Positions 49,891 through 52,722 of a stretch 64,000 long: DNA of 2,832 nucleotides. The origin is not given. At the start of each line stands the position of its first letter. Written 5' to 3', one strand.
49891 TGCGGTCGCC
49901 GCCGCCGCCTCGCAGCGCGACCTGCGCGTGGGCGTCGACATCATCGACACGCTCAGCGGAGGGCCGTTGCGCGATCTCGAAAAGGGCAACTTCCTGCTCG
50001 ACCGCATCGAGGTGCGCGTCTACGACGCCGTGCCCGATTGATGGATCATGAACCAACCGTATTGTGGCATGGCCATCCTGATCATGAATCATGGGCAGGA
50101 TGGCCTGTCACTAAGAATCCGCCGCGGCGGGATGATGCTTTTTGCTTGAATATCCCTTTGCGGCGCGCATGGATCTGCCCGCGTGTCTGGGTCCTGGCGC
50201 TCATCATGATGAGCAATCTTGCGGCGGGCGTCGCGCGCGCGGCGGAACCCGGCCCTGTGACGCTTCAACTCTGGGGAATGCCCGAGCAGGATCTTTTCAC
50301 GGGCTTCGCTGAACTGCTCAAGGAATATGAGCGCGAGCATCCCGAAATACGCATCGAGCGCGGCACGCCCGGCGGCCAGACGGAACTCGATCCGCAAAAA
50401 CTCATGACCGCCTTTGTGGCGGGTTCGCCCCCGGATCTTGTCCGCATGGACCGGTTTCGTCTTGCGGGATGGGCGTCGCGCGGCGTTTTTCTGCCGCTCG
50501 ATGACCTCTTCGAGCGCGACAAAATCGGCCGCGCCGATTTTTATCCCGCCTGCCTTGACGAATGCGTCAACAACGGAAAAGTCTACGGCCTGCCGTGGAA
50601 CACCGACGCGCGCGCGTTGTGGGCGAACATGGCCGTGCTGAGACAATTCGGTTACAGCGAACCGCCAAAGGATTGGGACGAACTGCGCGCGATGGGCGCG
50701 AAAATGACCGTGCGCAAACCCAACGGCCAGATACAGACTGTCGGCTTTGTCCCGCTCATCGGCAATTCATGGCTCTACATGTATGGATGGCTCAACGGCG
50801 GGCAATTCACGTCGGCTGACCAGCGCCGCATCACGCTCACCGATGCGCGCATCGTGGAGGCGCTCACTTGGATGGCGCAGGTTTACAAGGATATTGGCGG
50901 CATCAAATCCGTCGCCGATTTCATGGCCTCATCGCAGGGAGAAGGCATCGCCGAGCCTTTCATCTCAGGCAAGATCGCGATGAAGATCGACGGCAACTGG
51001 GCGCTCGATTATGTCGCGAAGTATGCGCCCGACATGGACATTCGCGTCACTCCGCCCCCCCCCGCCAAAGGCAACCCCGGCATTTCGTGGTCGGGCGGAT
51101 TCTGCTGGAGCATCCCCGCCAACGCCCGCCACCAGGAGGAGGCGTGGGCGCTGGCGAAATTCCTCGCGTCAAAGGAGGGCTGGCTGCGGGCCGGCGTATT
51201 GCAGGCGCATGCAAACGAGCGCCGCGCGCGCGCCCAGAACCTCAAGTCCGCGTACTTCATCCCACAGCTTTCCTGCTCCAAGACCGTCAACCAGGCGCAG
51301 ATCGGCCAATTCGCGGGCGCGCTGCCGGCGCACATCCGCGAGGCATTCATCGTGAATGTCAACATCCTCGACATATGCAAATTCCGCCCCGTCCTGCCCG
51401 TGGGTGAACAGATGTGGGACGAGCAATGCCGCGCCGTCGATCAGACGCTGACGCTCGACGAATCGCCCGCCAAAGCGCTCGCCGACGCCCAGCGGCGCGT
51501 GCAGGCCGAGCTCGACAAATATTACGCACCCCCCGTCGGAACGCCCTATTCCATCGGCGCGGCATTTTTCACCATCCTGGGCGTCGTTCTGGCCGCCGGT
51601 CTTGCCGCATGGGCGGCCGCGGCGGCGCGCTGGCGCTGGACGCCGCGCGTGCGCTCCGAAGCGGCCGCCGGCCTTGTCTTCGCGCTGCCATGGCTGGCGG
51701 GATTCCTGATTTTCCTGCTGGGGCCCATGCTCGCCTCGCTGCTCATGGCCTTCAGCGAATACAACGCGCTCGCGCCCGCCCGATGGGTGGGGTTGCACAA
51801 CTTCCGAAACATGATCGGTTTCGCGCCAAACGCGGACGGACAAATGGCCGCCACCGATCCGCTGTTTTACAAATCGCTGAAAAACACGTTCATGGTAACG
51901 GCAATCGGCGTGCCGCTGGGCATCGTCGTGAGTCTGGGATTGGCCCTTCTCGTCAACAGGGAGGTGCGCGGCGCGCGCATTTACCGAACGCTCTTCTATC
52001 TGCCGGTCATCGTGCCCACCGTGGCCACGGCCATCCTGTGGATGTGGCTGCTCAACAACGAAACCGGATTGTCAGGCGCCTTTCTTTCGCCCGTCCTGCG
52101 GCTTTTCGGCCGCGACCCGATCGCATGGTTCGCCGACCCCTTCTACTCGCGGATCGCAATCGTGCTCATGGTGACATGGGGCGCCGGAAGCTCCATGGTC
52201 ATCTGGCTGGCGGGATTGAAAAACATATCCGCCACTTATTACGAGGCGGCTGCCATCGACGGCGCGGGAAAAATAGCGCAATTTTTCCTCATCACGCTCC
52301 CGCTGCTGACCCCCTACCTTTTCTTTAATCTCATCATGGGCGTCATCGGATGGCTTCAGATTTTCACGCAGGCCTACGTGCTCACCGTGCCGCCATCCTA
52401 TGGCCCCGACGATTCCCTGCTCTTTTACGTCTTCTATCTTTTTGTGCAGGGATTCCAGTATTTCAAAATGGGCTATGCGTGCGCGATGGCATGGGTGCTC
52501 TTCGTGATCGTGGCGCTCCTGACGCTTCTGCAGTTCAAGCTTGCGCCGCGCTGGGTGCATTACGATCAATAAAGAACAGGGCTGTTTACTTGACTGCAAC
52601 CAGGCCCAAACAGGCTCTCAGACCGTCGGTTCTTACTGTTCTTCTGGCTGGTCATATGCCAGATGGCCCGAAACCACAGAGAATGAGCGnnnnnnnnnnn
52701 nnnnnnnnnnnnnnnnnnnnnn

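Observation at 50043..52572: Substrate-binding protein and MalF-like permease fused into one polypeptide, with no cognate MalG or ATPase adjacent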

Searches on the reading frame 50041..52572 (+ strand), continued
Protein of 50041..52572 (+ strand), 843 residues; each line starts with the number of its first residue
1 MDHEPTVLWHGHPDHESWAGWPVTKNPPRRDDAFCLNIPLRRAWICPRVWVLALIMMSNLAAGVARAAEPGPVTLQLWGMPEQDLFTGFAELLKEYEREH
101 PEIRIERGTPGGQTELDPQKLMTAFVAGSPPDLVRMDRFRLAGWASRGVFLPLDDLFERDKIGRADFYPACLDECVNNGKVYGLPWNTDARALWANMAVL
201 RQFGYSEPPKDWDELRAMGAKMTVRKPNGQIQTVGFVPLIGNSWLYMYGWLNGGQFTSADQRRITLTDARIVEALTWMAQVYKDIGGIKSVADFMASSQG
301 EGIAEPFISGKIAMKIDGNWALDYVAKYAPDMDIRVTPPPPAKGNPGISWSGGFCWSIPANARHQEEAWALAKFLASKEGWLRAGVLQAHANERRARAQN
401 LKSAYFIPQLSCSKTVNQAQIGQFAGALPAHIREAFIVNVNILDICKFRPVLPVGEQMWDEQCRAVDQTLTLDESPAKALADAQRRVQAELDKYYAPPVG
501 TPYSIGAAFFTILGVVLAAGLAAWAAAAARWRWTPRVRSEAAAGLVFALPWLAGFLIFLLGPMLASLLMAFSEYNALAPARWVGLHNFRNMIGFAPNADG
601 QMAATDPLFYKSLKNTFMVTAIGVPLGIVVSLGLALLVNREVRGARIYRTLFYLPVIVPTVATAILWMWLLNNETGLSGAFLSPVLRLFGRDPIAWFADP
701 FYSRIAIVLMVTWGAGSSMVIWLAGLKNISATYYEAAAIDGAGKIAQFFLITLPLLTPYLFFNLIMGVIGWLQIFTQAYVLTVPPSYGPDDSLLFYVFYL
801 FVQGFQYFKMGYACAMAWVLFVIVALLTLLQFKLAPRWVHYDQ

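Call 27: search_protein_families(library=ncbifam, proteins=[window:50158-52572:+], max_evalue=0.001)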
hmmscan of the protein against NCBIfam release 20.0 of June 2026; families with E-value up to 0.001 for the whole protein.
window:50158-52572:+ (804 aa): 9 families
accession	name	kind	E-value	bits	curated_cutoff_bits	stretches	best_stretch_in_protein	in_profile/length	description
NF007852.0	PRK10561.1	equivalog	8.1e-26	91.5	335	1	507-802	16-294/295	sn-glycerol-3-phosphate ABC transporter permease UgpA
NF008232.0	PRK10999.1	equivalog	1.9e-21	76.4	392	1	573-796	286-515/520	maltose ABC transporter permease MalF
NF040931.1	ABC_arch_GlcT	equivalog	5.3e-18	65.6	360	1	525-795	8-269/278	glucose ABC transporter permease GlcT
TIGR03262.1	PhnU2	equivalog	1.3e-10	40.6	593.25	1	514-790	12-250/546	putative 2-aminoethylphosphonate ABC transporter permease subunit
NF007011.0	PRK09474.1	equivalog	2e-10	40.1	291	1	13-336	10-310/396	maltose/maltodextrin ABC transporter substrate-binding protein MalE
TIGR01581.1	Mo_ABC_porter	hypoth_equivalog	6.1e-09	35.7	210.3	1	566-764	15-202/225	ABC transporter permease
TIGR03851.1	chitin_NgcE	equivalog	6.1e-07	28.7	399.65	1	57-183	63-193/450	N-acetylglucosamine/diacetylchitobiose ABC transporter substrate-binding protein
TIGR00969.1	3a0106s02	subfamily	0.0002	20.9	240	0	564-790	53-263/272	sulfate ABC transporter permease subunit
NF040839.1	tungstate_WtpB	equivalog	0.00047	19.9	340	1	564-727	36-188/251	tungstate ABC transporter permease WtpB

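Call 41: predict_structure(alignment_id=A1)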
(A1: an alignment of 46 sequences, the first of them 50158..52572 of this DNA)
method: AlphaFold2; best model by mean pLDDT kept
length: 804 residues; sequences in the alignment: 46
mean_pLDDT: 88.7   pTM: 0.86
mean pLDDT of the five models: 88.7, 88.1, 87.9, 86.9, 85.9
residues with pLDDT >= 90: 499; 70-90: 250; 50-70: 46; < 50: 9
segments of 3 or more residues with pLDDT < 50: 1-7
pLDDT, mean of each block of 10 residues (from residue 1): 46 74 63 91 89 97 91 68 91 94 93 97 96 94 97 97 97 98 92 93 93 96 95 98 94 81 75 95 88 95 96 95 97 98 97 92 89 97 95 96 96 92 94 94 94 88 92 94 93 91 92 90 93 91 95 88 92 94 89 81 68 66 80 80 86 86 90 74 79 87 89 83 82 83 80 93 92 96 90 75 46
secondary structure, 60 per line:
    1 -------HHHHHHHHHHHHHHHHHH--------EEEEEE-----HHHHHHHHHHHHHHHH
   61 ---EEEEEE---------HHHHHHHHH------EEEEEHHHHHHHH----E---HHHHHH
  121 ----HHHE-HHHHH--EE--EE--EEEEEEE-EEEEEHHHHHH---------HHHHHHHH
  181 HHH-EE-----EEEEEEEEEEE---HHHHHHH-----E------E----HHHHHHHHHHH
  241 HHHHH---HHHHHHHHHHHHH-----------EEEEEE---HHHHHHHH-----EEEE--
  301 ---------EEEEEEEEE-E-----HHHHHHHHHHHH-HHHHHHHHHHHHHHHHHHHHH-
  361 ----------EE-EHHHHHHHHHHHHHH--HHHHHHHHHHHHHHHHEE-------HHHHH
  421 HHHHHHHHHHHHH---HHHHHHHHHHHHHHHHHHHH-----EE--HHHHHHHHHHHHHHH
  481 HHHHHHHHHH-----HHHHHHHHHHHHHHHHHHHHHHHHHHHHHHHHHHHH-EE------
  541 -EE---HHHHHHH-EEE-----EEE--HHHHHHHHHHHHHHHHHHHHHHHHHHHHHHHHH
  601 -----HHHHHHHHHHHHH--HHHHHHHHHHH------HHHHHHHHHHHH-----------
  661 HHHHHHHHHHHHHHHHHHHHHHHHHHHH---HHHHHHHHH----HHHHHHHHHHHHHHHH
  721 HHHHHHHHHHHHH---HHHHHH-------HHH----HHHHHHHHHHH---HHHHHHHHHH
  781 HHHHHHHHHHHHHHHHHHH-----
elements in order (helices of 4 or more, strands of 3 or more residues): H8-25 E34-39 H45-60 E64-69 H79-87 E94-98 H99-106 H115-120 H130-134 E145-151 E153-157 H158-163 H173-183 E192-202 H206-212 H230-245 H249-261 E273-278 H282-289 E295-298 E310-318 H326-337 H339-359 H375-388 H391-406 H416-433 H437-456 H466-490 H496-531 H547-553 E555-557 E563-565 H568-600 H606-618 H621-631 H638-649 H661-688 H692-700 H705-733 H737-742 H757-767 H771-799

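Call 45: fold_search(model_id=the predicted structure, library=pdb)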
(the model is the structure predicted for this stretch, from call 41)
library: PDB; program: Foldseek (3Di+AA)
matches with E <= 10: 1341; with E <= 0.001: 1028
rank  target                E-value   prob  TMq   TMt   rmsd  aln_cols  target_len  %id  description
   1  4r9f_A                1.3e-22  1.00  0.42  0.79   4.3       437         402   24  CpMnBP1 with Mannobiose Bound (released 2014-10-29)
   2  4r9g_A                3.4e-22  1.00  0.42  0.80   4.0       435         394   25  CpMnBP1 with Mannotriose Bound (released 2014-10-29)
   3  1eu8_A                2.3e-20  1.00  0.39  0.74   5.0       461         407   21  STRUCTURE OF TREHALOSE MALTOSE BINDING PROTEIN FROM THERMOCOCCUS LITORALIS (released 2001-03-14)
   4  5yse_A                3.1e-20  1.00  0.41  0.81   4.6       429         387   19  Crystal structure of beta-1,2-glucooligosaccharide binding protein in complex with sophorotetraose (released 2018-05-02)
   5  5f7v_A                6.3e-20  1.00  0.41  0.81   4.0       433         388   19  ABC substrate-binding protein Lmo0181 from Listeria monocytogenes in complex with cycloalternan (released 2016-09-07)
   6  5ci5_A                6.9e-20  1.00  0.41  0.80   4.4       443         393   21  Crystal Structure of an ABC transporter Solute Binding Protein from Thermotoga Lettingae TMO (Tlet_1705, TARGET EFI-51 (released 2015-07-22)
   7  5ci5_B                9.9e-20  1.00  0.40  0.79   4.7       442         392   20  Crystal Structure of an ABC transporter Solute Binding Protein from Thermotoga Lettingae TMO (Tlet_1705, TARGET EFI-51 (released 2015-07-22)
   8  5ysf_A                1.3e-19  1.00  0.41  0.80   4.8       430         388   18  Crystal structure of beta-1,2-glucooligosaccharide binding protein in complex with sophoropentaose (released 2018-05-02)
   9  6dtr                  1.6e-19  1.00  0.40  0.77   5.0       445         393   20  Apo T. maritima MalE3 (released 2018-09-19)
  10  6dtq_A                2.4e-19  1.00  0.40  0.77   4.6       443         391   20  Maltose bound T. maritima MalE3 (released 2018-09-19)
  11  5ysd_A                2.6e-19  1.00  0.40  0.79   5.1       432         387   18  Crystal structure of beta-1,2-glucooligosaccharide binding protein in complex with sophorotriose (released 2018-05-02)
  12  5yse_B                3.3e-19  1.00  0.40  0.79   5.1       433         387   18  Crystal structure of beta-1,2-glucooligosaccharide binding protein in complex with sophorotetraose (released 2018-05-02)
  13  5ysd_B                3.6e-19  1.00  0.40  0.78   5.0       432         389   18  Crystal structure of beta-1,2-glucooligosaccharide binding protein in complex with sophorotriose (released 2018-05-02)
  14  3uor_A                5.9e-19  1.00  0.42  0.80   4.2       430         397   20  The structure of the sugar-binding protein MalE from the phytopathogen Xanthomonas citri (released 2011-12-14)
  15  8art_B                5.9e-19  1.00  0.41  0.79   4.6       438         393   20  ABC transporter binding protein MalE from Streptomyces scabiei in complex with maltose (released 2023-08-30)
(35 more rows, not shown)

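Call 57: find_homologous_proteins(query=L012:8333-9172:+, max_evalue=1e-40)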
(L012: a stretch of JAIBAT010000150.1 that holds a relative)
Query L012:8333-9172:+ (279 aa): 5076 proteins with E <= 1e-40 among 8000 candidates; the best 120 are listed.
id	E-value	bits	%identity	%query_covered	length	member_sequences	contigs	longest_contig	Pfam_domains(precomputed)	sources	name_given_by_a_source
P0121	1.8e-180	617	100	100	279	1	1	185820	PF00528.28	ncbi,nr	ncbi:MAG: carbohydrate ABC transporter permease [Candidatus Sumerlaeaceae bacterium]|nr:carbohydrate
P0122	1.7e-140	486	80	91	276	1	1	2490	PF00528.28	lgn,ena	-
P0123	2.9e-140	485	80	91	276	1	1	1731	PF00528.28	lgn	-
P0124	2.9e-140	485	77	98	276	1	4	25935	PF00528.28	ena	-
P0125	4.0e-140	485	80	91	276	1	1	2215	PF00528.28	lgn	-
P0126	5.5e-140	484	77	99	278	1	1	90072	PF00528.28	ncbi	-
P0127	8.1e-140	484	80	91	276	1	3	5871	PF00528.28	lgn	-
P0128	1.7e-139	483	80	91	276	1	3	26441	PF00528.28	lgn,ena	-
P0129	2.4e-139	482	80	91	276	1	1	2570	PF00528.28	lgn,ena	-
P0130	2.2e-137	476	78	96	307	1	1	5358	PF00528.28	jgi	jgi:multiple sugar transport system permease protein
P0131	8.4e-137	474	76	97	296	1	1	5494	PF00528.28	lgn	-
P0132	6.5e-136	471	75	98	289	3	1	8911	PF00528.28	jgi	jgi:ABC-type glycerol-3-phosphate transport system permease component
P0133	1.8e-135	470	75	96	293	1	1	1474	PF00528.28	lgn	-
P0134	1.5e-134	467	77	96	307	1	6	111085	PF00528.28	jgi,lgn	jgi:multiple sugar transport system permease protein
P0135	2.4e-134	466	75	97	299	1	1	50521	PF00528.28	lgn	-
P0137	3.9e-134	465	75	94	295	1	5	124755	PF00528.28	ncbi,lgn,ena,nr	ncbi:MAG: carbohydrate ABC transporter permease [bacterium]|nr:carbohydrate ABC transporter permease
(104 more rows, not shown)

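Call 58: find_encoding_contigs(protein=P0137, flank=8000, max_places=4)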
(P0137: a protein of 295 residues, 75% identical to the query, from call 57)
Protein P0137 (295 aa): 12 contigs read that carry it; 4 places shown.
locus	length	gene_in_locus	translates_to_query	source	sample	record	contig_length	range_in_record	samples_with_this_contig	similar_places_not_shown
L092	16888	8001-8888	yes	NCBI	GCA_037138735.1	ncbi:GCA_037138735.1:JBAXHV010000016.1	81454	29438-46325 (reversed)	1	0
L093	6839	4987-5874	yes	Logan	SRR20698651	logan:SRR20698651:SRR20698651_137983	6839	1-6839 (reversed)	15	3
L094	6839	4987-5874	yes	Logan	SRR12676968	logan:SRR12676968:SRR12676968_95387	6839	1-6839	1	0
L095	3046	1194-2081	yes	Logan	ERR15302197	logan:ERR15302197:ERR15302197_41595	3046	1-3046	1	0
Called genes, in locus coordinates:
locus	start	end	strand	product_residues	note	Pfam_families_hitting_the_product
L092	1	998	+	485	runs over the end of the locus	PF00083:Sugar_tr, PF01306:LacY_symp (faint), PF07690:MFS_1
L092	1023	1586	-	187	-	PF00329:Complex1_30kDa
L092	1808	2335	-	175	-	PF01058:Oxidored_q6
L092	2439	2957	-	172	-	PF00507:Oxidored_q4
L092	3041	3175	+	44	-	PF01546:Peptidase_M20 (weak)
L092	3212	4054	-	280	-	PF01503:PRA-PH (faint), PF03819:MazG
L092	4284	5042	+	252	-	PF18942:DUF5689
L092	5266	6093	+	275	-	-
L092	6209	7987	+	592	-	-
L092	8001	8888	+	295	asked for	PF00528:BPD_transp_1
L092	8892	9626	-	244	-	PF03734:YkuD (weak)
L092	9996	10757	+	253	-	PF05175:MTS (weak), PF08241:Methyltransf_11, PF08242:Methyltransf_12, PF13649:Methyltransf_25, PF13847:Methyltransf_31 (weak)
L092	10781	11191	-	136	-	PF01242:PTPS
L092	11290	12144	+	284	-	PF00565:SNase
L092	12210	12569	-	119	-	PF08308:PEGA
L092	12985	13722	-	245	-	-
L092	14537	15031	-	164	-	-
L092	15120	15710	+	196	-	PF01812:5-FTHF_cyc-lig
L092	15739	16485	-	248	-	PF23441:SDR (weak), PF00106:adh_short, PF08659:KR, PF13561:adh_short_C2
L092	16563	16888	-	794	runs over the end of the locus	PF13145:Rotamase_2, PF13616:Rotamase_3, PF00639:Rotamase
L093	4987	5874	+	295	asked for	PF00528:BPD_transp_1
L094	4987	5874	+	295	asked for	PF00528:BPD_transp_1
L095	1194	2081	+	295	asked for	PF00528:BPD_transp_1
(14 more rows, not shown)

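Call 60: search_protein_families(library=pfam, proteins=[L092:6209-7987:+, L092:5266-6093:+, L092:4284-5042:+, L092:8001-8888:+, L092:8892-9626:-], max_evalue=0.1)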
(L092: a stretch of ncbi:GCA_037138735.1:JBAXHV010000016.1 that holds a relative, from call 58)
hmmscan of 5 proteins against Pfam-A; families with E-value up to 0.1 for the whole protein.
L092:6209-7987:+ (592 aa): 0 families

L092:5266-6093:+ (275 aa): 0 families

L092:4284-5042:+ (252 aa): 1 family
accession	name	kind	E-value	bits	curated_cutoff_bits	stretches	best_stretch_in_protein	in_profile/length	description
PF18942.5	DUF5689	-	1.6e-09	38.4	28.6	1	38-225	26-213/217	Family of unknown function (DUF5689)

L092:8001-8888:+ (295 aa): 1 family
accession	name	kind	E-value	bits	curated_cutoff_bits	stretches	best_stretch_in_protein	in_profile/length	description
PF00528.27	BPD_transp_1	-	2e-17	64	26.4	1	112-285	5-179/184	Binding-protein-dependent transport system inner membrane component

L092:8892-9626:- (244 aa): 1 family
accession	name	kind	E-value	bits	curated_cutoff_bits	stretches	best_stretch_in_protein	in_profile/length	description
PF03734.19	YkuD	-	1e-06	29.8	23.4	1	162-242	28-146/146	L,D-transpeptidase catalytic domain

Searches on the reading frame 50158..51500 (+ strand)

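Call 53: search_solved_structures(query=window:50158-51500:+, max_evalue=1e-30, show_alignments=1)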
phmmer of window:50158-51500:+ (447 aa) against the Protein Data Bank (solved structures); distinct sequences matched with E-value up to 1e-30: 1.
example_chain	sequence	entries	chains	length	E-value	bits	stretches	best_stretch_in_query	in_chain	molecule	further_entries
4r9f_A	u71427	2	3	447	3.1e-36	128.5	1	39-335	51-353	MBP1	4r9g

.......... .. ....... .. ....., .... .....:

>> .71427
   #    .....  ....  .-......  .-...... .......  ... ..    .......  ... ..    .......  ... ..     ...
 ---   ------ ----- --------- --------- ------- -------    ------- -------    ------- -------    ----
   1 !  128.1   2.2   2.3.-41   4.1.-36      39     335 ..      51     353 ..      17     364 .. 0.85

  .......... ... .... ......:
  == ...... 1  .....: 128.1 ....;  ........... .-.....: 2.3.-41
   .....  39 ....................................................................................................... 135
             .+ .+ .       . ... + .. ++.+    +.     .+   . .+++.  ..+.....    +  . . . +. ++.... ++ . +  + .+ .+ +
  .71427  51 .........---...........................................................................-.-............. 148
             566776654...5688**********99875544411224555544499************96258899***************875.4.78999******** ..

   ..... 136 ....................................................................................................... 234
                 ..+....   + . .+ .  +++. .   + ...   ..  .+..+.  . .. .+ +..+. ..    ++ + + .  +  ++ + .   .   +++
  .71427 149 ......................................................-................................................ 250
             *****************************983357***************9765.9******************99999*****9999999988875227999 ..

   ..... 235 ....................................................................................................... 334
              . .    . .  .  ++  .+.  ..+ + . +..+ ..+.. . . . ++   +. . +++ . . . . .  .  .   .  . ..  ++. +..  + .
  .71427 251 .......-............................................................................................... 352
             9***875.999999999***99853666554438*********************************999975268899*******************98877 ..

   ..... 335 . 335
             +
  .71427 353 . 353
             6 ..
